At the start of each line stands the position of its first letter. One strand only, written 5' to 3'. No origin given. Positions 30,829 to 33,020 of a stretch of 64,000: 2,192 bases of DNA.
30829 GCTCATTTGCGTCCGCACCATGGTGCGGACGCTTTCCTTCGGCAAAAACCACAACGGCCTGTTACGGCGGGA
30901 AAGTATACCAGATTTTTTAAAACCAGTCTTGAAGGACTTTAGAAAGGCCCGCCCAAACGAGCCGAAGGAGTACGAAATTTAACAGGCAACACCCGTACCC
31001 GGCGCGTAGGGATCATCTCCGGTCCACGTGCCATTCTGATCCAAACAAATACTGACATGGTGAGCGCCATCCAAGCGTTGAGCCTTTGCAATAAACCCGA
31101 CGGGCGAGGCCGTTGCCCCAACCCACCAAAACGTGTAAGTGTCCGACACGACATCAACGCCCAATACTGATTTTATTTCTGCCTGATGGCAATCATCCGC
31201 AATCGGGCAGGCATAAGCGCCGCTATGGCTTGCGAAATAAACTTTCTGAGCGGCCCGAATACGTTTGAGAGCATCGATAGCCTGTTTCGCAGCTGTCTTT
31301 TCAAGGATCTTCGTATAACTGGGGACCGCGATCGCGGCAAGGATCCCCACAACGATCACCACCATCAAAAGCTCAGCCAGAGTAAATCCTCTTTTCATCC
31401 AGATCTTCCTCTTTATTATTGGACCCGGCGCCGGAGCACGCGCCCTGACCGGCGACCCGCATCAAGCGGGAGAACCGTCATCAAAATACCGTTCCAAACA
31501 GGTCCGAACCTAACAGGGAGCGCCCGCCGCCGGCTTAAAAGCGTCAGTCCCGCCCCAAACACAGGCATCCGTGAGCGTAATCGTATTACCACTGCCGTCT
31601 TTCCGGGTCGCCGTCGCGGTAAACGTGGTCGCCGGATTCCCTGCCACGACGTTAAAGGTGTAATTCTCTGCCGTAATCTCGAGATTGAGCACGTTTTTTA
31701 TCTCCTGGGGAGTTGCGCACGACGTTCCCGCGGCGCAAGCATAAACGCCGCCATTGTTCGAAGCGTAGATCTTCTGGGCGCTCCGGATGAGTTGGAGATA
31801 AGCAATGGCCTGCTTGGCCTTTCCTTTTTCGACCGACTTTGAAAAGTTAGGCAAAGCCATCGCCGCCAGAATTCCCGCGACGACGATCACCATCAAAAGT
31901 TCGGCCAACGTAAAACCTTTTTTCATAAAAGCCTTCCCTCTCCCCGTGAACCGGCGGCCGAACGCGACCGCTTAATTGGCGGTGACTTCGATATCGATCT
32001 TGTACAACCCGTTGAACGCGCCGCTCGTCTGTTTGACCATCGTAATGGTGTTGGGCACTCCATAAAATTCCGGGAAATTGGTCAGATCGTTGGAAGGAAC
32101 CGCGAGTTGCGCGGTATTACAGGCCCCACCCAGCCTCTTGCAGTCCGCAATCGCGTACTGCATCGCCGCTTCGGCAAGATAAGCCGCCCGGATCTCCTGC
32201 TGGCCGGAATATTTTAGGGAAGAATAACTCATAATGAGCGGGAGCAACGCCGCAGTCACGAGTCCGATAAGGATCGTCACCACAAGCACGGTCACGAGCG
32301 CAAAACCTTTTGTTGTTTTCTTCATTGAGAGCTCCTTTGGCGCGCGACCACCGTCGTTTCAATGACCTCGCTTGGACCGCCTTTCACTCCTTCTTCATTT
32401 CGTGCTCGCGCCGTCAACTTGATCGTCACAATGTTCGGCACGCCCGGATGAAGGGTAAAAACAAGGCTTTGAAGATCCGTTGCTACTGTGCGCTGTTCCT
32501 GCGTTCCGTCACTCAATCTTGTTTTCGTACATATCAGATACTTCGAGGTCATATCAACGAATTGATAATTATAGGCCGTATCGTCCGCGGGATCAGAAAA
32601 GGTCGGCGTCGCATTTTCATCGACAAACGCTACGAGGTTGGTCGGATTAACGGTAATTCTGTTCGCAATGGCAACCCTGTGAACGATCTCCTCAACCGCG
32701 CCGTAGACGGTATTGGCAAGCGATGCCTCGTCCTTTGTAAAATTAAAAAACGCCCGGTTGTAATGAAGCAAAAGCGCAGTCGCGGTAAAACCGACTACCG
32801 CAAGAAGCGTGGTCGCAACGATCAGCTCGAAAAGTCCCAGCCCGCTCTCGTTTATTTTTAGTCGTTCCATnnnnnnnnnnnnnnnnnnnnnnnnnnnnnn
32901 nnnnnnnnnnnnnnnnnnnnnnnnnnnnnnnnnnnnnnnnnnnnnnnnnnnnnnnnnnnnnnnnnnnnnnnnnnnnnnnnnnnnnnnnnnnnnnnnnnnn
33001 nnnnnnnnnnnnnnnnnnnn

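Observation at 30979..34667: Pilin island: SpoIID/LytB-like protein, three minor pilins and two paralogous major pilins, without any assembly ATPase or platform genes nearby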

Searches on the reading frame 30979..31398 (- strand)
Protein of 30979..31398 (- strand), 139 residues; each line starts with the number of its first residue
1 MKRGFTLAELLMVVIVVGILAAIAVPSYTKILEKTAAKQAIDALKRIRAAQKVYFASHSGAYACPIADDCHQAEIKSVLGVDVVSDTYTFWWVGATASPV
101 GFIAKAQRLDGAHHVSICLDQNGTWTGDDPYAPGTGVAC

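Call 4: search_protein_families(library=pfam, proteins=[window:30979-31398:-], max_evalue=0.1)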
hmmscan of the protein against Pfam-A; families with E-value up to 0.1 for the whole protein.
window:30979-31398:- (139 aa): 3 families
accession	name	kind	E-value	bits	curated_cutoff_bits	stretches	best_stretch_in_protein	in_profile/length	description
PF07963.17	N_methyl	-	4.6e-05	23.2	21.2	1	2-25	4-27/27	Prokaryotic N-terminal methylation motif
PF16732.10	ComP_DUS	-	0.039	15.3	27.3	1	26-113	1-79/87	Type IV minor pilin ComP, DNA uptake sequence receptor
PF00375.23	SDF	-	0.09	12.2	27.9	1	6-75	200-270/387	Sodium:dicarboxylate symporter family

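Call 5: search_protein_families(library=ncbifam, proteins=[window:30979-31398:-], max_evalue=0.1)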
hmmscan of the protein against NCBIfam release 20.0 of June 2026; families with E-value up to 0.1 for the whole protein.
window:30979-31398:- (139 aa): 11 families
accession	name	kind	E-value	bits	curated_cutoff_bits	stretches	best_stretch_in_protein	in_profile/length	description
NF041775.1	typeIV_PilA_Myxo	equivalog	4.2e-11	43.2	400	1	2-57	10-65/214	type IV pilin protein PilA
NF007862.0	PRK10574.1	equivalog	2.1e-09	37.7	138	1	2-65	4-67/145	prepilin peptidase-dependent pilin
TIGR01710.1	typeII_sec_gspG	equivalog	3.4e-09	36.8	88.85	1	3-54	1-52/134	type II secretion system major pseudopilin GspG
TIGR02532.1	IV_pilin_GFxxxE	domain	2.6e-07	30.2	16.3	1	2-25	1-24/24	prepilin-type N-terminal cleavage/methylation domain-containing protein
TIGR01708.2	typeII_sec_gspH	equivalog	9.6e-07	28.9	80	1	3-46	2-46/169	type II secretion system minor pseudopilin GspH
NF040999.1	pilin_ComGC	equivalog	5e-06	26.6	75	1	3-54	2-53/84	competence type IV pilus major pilin ComGC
NF040982.1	ComGD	equivalog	1.7e-05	25.2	70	1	2-53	1-53/139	competence type IV pilus minor pilin ComGD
NF041013.1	T4P_ComGE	equivalog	0.00094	19.2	49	1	3-52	4-54/83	competence type IV pilus minor pilin ComGE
TIGR02596.1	TIGR02596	subfamily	0.0074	16.4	70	1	5-33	1-29/196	Verru_Chthon cassette protein D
NF007800.0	PRK10506.1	equivalog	0.013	15.3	158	1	2-41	8-47/163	prepilin peptidase-dependent protein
NF003135.0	PRK04046.3-3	equivalog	0.056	12.8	320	1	10-87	58-141/226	translation initiation factor IF-6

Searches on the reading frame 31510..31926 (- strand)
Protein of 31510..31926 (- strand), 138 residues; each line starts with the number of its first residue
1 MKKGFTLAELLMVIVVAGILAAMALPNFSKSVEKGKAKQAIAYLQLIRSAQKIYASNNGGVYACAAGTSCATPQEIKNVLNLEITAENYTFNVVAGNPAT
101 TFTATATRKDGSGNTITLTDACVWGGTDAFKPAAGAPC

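Call 4: search_protein_families(library=pfam, proteins=[window:31510-31926:-], max_evalue=0.1)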
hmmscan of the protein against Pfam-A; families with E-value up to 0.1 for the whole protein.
window:31510-31926:- (138 aa): 2 families
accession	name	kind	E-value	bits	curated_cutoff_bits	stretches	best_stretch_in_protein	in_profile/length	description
PF16732.10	ComP_DUS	-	3e-06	28.4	27.3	1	26-113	1-79/87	Type IV minor pilin ComP, DNA uptake sequence receptor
PF07963.17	N_methyl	-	7.4e-06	25.8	21.2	1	2-25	4-27/27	Prokaryotic N-terminal methylation motif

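Call 5: search_protein_families(library=ncbifam, proteins=[window:31510-31926:-], max_evalue=0.1)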
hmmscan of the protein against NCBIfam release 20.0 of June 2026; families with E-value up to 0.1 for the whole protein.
window:31510-31926:- (138 aa): 10 families
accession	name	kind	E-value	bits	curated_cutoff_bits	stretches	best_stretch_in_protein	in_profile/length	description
NF041775.1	typeIV_PilA_Myxo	equivalog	2.2e-09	37.6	400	1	3-59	11-67/214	type IV pilin protein PilA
TIGR01710.1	typeII_sec_gspG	equivalog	1.1e-08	35.2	88.85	1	3-59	1-57/134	type II secretion system major pseudopilin GspG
NF040999.1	pilin_ComGC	equivalog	9.3e-08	32.2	75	1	2-58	1-57/84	competence type IV pilus major pilin ComGC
TIGR01708.2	typeII_sec_gspH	equivalog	1e-07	32.1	80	1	3-45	2-44/169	type II secretion system minor pseudopilin GspH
NF007862.0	PRK10574.1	equivalog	1.5e-07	31.6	138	1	2-85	4-88/145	prepilin peptidase-dependent pilin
TIGR02532.1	IV_pilin_GFxxxE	domain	2.5e-07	30.2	16.3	1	2-25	1-24/24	prepilin-type N-terminal cleavage/methylation domain-containing protein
NF041013.1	T4P_ComGE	equivalog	0.00028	20.9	49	1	2-55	3-57/83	competence type IV pilus minor pilin ComGE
NF040982.1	ComGD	equivalog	0.00054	20.4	70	1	2-52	1-52/139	competence type IV pilus minor pilin ComGD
TIGR02596.1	TIGR02596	subfamily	0.0014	18.8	70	1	5-33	1-29/196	Verru_Chthon cassette protein D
NF007800.0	PRK10506.1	equivalog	0.021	14.6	158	1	2-49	8-59/163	prepilin peptidase-dependent protein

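Call 41: find_homologous_proteins(query=window:31510-31926:-, max_evalue=0.001)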
Query window:31510-31926:- (138 aa): 6 proteins with E <= 0.001 among 53 candidates.
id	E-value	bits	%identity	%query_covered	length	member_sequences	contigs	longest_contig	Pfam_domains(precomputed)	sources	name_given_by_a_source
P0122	1.4e-75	270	100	92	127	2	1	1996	PF16732.11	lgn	-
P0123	4.8e-69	248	86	100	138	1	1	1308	PF07963.18,PF16732.11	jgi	-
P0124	3.5e-39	152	56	100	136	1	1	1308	-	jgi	-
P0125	2.0e-22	98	43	68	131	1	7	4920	PF07963.18,PF16732.11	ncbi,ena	-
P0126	9.2e-21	92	47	77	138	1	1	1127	PF07963.18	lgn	-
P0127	3.0e-13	68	59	37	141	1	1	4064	PF07963.18,PF16732.11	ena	-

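Call 43: find_encoding_contigs(protein=P0125, flank=6000, max_places=3)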
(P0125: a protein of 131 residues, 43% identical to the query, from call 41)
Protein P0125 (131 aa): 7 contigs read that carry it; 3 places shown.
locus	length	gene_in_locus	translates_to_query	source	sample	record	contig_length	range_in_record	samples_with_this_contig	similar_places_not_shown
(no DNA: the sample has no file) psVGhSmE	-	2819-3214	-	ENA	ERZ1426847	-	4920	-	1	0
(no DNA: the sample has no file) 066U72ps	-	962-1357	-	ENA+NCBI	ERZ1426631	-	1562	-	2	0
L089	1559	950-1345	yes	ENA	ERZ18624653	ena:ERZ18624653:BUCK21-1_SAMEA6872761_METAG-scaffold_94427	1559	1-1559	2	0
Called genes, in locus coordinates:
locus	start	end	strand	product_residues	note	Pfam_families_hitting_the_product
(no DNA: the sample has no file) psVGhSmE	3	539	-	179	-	?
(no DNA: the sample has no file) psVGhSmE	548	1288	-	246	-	-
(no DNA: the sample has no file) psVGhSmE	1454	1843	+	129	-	-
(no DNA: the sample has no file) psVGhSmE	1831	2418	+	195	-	PF07963:N_methyl (weak)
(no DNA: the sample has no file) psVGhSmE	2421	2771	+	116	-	-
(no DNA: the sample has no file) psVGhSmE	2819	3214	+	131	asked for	PF07963:N_methyl (weak), PF16732:ComP_DUS (faint)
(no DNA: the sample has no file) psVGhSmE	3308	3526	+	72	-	-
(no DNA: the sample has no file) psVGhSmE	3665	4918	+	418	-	?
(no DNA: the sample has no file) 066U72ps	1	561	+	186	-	?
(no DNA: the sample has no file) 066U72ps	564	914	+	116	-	-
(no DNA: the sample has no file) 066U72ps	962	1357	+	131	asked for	PF07963:N_methyl (weak), PF16732:ComP_DUS (faint)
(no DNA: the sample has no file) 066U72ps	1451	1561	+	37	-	?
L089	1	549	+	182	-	?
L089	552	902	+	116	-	-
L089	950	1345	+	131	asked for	PF07963:N_methyl (weak), PF16732:ComP_DUS (faint)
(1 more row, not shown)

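Call 44: find_encoding_contigs(protein=P0123, flank=3000, max_places=2)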
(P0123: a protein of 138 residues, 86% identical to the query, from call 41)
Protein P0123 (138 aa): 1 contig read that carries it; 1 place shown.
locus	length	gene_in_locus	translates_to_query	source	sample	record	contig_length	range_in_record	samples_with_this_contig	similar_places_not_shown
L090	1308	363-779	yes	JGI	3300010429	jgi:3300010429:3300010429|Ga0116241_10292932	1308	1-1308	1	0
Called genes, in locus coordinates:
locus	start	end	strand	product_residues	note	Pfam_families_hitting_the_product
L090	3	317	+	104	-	?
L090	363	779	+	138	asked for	PF07963:N_methyl (weak), PF16732:ComP_DUS (weak)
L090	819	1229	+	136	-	-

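Call 73: search_solved_structures(query=window:31510-31926:-, max_evalue=0.01)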
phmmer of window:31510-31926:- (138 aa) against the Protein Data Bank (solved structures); distinct sequences matched with E-value up to 0.01: 18.
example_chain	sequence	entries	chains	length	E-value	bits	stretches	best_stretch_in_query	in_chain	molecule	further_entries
5kua_A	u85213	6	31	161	4.7e-07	33.4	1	5-89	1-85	pilin | Neisseria meningitidis PilE variant SB-GATDH | Neisseria meningitidis PilE, SB-DATDH variant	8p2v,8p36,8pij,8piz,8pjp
8tj2_C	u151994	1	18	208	2.9e-06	30.9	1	5-58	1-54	Type IV major pilin protein PilA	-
8p3b_A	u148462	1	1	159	3.6e-06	30.6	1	5-90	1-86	Fimbrial protein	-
9egp_A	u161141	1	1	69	4.3e-06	30.3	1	2-43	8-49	Geopilin domain 1 protein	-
7tgg_A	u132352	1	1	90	6.9e-06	29.7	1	2-50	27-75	Geopilin domain 1 protein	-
2hi2_A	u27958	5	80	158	7.1e-06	29.6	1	5-88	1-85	Fimbrial protein | PilA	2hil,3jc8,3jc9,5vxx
1ay2_A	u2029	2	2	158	7.1e-06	29.6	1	5-88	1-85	TYPE 4 PILIN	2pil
1oqw_A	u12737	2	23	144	1.2e-05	28.9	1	5-94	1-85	Fimbrial protein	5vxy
6xxd_A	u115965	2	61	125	2.7e-05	27.7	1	5-116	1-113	PilA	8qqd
5wda_A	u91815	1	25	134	0.0002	24.9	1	5-60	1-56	General secretion pathway protein G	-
8tum_e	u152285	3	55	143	0.00022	24.8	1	5-76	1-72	Type IV major pilin protein PilA | Pilin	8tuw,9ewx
6xxe_A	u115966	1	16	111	0.00025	24.6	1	5-106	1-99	Uncharacterized protein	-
2m7g_A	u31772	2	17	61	0.00033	24.2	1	5-50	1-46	Geopilin domain 1 protein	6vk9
8qqj_J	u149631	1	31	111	0.00098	22.7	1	5-66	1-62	Type IV narrow pilus major component PilA5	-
6gv9_A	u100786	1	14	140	0.0018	21.8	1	5-70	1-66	Prepilin peptidase-dependent protein D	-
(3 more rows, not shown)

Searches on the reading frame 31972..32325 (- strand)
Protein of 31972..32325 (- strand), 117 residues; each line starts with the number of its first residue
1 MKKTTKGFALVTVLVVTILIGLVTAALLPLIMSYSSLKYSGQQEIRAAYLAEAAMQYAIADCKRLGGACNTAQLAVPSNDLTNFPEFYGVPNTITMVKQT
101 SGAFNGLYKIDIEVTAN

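Call 4: search_protein_families(library=pfam, proteins=[window:31972-32325:-], max_evalue=0.1)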
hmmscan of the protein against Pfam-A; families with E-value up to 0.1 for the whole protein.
window:31972-32325:- (117 aa): 1 family
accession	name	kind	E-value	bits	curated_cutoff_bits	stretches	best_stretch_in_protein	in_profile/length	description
PF06237.18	SLC52_ribofla_tr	-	0.017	14.6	27.9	1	5-54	265-314/429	Solute carrier family 52, riboflavin transporter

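Call 5: search_protein_families(library=ncbifam, proteins=[window:31972-32325:-], max_evalue=0.1)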
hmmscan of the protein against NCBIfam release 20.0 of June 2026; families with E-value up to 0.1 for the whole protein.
window:31972-32325:- (117 aa): 5 families
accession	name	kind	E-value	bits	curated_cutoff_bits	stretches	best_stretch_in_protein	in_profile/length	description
NF041013.1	T4P_ComGE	equivalog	0.0011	19.1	49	1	3-56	1-54/83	competence type IV pilus minor pilin ComGE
TIGR01710.1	typeII_sec_gspG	equivalog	0.0052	16.8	88.85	1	6-42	1-37/134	type II secretion system major pseudopilin GspG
TIGR01708.2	typeII_sec_gspH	equivalog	0.0067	16.4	80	1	6-66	2-62/169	type II secretion system minor pseudopilin GspH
TIGR01594.1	holin_lambda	equivalog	0.018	15.2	55.05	1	1-61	2-60/107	phage holin, lambda family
NF038304.1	EPS_HpsC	equivalog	0.076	12.6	200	1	2-48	17-69/318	hormogonium polysaccharide secretion pseudopilin HpsC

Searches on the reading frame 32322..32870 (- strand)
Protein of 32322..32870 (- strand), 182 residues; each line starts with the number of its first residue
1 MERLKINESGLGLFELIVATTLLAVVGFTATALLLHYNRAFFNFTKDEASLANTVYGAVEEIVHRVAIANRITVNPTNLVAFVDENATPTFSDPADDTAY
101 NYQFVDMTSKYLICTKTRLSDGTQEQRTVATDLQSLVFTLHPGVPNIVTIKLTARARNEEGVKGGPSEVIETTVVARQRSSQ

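Call 4: search_protein_families(library=pfam, proteins=[window:32322-32870:-], max_evalue=0.1)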
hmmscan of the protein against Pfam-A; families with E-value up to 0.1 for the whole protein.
window:32322-32870:- (182 aa): 1 family
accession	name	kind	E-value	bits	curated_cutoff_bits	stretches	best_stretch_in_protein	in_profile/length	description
PF07963.17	N_methyl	-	0.066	13.3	21.2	0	7-27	3-23/27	Prokaryotic N-terminal methylation motif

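Call 5: search_protein_families(library=ncbifam, proteins=[window:32322-32870:-], max_evalue=0.1)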
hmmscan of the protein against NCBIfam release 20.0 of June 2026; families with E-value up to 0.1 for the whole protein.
window:32322-32870:- (182 aa): 0 families

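Call 31: find_homologous_proteins(query=window:32322-32870:-, max_evalue=0.001)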
Query window:32322-32870:- (182 aa): 1 proteins with E <= 0.001 among 212 candidates.
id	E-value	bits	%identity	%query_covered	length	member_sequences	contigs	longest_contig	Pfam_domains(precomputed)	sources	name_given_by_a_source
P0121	1.4e-111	387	100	100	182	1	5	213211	-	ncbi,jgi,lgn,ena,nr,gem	ncbi:MAG TPA: hypothetical protein PLL75_01635 [Candidatus Omnitrophota bacterium]|nr:hypothetical p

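Call 71: predict_structure(protein=window:32322-32870:-)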
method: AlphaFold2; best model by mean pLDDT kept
length: 182 residues; sequences in the alignment: 1
mean_pLDDT: 48.6   pTM: 0.30
mean pLDDT of the five models: 48.6, 43.9, 42.0, 41.9, 38.2
residues with pLDDT >= 90: 0; 70-90: 15; 50-70: 58; < 50: 109
segments of 3 or more residues with pLDDT < 50: 31-58, 74-76, 78-95, 101-113, 130-138, 140-147, 156-171, 177-182
pLDDT, mean of each block of 10 residues (from residue 1): 51 73 68 35 29 41 52 48 41 48 44 53 57 48 49 50 43 47 38
secondary structure, 60 per line:
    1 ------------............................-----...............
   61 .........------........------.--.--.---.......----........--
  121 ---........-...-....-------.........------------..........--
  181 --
elements in order: H13-40 H46-69 E79-83 E100-106 E111-118 E124-131 E137-140 E148-156 E169-178
